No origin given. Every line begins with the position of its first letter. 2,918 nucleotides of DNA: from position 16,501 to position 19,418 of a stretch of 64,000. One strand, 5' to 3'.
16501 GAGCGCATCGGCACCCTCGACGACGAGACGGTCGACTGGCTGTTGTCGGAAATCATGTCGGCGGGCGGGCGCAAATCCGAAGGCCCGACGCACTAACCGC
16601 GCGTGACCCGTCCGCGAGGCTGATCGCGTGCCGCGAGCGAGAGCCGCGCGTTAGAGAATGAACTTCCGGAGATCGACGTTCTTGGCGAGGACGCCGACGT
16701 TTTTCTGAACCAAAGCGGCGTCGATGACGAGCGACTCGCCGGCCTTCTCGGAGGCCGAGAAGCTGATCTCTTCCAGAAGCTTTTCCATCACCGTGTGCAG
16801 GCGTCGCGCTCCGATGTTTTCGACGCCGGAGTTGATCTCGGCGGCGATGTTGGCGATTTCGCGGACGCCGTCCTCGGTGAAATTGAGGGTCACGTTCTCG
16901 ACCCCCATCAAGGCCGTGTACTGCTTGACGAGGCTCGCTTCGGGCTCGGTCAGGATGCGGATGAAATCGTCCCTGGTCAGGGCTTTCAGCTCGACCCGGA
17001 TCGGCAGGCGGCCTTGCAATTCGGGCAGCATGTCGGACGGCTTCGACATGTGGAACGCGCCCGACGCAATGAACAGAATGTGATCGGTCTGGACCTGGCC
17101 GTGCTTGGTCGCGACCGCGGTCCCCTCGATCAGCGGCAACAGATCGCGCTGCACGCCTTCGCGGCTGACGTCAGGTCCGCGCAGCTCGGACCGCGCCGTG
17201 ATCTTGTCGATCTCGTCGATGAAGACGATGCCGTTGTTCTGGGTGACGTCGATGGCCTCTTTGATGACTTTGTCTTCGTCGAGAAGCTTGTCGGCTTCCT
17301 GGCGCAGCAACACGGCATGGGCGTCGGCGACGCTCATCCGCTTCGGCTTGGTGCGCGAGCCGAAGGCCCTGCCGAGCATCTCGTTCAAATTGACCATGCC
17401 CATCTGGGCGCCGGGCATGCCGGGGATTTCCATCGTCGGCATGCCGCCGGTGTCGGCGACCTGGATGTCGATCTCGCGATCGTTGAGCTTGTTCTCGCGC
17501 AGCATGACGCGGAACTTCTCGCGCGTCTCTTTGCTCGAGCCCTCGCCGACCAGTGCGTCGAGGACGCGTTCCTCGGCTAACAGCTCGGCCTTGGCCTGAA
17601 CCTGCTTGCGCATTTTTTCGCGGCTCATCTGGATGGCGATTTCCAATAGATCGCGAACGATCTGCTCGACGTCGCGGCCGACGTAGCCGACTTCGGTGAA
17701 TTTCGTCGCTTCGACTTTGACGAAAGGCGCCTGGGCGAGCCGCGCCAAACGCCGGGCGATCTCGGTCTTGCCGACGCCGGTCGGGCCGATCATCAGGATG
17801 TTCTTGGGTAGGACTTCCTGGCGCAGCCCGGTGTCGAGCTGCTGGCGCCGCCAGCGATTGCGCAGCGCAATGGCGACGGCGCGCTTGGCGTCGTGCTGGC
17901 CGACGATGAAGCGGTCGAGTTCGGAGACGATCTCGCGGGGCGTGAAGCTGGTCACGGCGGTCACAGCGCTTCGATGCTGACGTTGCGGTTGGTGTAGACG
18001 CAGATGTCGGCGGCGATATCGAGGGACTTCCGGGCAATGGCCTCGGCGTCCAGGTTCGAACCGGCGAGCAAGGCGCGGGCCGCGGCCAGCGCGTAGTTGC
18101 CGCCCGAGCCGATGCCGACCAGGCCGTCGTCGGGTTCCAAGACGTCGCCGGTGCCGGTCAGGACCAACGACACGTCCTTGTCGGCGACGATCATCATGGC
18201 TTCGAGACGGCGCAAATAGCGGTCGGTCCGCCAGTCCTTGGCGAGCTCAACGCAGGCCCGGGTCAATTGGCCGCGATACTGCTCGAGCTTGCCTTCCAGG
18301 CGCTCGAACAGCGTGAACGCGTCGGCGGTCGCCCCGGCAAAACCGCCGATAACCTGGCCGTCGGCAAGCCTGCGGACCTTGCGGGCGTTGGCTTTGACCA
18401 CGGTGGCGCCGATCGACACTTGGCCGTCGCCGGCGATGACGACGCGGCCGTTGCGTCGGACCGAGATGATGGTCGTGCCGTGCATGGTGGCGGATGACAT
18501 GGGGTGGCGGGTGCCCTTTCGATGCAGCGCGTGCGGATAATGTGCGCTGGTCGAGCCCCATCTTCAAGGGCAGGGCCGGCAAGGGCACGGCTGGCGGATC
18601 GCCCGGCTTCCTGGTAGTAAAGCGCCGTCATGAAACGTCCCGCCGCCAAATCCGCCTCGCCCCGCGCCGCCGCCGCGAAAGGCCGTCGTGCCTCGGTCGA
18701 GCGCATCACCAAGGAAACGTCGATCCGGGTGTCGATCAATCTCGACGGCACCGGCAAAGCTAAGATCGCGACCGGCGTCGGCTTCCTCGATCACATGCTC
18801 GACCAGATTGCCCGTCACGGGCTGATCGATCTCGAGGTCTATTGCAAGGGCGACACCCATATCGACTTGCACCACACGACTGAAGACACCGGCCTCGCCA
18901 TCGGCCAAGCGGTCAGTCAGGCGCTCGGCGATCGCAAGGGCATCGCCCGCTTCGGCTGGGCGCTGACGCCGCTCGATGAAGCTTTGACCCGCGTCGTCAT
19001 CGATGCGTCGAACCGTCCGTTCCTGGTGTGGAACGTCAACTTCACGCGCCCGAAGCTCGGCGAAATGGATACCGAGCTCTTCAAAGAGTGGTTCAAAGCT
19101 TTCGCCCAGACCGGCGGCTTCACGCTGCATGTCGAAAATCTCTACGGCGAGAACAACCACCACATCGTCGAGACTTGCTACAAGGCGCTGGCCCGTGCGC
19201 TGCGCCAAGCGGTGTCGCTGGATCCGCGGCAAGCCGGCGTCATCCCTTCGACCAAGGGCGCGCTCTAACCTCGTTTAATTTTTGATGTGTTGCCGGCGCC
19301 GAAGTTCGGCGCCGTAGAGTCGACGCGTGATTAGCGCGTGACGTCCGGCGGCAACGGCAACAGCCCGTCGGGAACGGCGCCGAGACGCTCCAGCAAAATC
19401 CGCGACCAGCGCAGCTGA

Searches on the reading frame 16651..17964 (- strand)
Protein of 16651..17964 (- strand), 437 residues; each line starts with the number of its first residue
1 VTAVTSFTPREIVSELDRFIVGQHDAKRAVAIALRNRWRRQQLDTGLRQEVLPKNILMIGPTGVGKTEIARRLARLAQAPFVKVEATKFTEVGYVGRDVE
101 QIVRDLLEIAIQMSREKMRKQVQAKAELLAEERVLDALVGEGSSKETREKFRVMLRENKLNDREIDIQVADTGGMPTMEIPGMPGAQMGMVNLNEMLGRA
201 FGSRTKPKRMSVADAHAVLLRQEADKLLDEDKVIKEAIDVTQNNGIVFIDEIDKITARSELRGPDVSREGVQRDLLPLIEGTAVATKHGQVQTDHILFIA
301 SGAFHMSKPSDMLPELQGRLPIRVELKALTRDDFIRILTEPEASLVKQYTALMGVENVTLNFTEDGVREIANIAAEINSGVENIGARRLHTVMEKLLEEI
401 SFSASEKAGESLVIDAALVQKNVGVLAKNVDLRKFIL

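Call 11: search_protein_families(library=pfam, proteins=[window:16651-17964:-])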
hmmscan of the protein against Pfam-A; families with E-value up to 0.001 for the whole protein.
window:16651-17964:- (437 aa): 10 families
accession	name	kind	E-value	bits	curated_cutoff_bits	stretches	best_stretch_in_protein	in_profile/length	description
PF07724.20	AAA_2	-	3.4e-32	112.2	27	2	189-323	15-166/166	AAA domain (Cdc48 subfamily)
PF00004.35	AAA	-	4e-15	56.9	21.2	2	56-110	1-53/131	ATPase family associated with various cellular activities (AAA)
PF07728.20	AAA_5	-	2.9e-07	31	22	1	55-91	1-38/139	AAA domain (dynein-related subfamily)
PF13401.12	AAA_22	-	1.9e-06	28.7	27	1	55-126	7-79/130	AAA domain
PF00493.29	MCM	-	2e-06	27.5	23.3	0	11-84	17-89/224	MCM P-loop domain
PF13521.12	AAA_28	-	1.9e-05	25.4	27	1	56-126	2-73/164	AAA domain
PF01078.27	Mg_chelatase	-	7.8e-05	22.6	20.3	0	55-90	24-58/207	Magnesium chelatase, subunit ChlI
PF13191.12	AAA_16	-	9e-05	23.5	32.6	1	53-137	24-119/167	AAA ATPase domain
PF13238.12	AAA_18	-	0.00049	21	29.4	0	56-155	1-97/128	AAA domain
PF05496.18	RuvB_N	-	0.00062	20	27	0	21-147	10-125/159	Holliday junction DNA helicase RuvB P-loop domain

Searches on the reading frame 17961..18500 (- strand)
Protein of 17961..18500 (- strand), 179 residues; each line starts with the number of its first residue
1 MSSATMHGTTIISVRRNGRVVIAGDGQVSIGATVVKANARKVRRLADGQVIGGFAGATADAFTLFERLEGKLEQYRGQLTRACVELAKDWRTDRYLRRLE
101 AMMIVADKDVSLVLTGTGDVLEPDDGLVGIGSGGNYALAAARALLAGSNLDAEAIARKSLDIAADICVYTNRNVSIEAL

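Call 11: search_protein_families(library=pfam, proteins=[window:17961-18500:-])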
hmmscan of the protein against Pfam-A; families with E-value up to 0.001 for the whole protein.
window:17961-18500:- (179 aa): 1 family
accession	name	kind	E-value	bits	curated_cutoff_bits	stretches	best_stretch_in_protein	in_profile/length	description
PF00227.31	Proteasome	-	1e-24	87.7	22.4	1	7-177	3-187/189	Proteasome subunit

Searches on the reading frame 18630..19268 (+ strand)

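Call 11: search_protein_families(library=pfam, proteins=[window:18630-19268:+])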
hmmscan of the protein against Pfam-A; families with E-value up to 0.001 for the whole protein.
window:18630-19268:+ (212 aa): 1 family
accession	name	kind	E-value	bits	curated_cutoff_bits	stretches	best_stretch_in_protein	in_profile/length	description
PF00475.24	IGPD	-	1.1e-64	217.4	27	1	48-191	1-144/144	Imidazoleglycerol-phosphate dehydratase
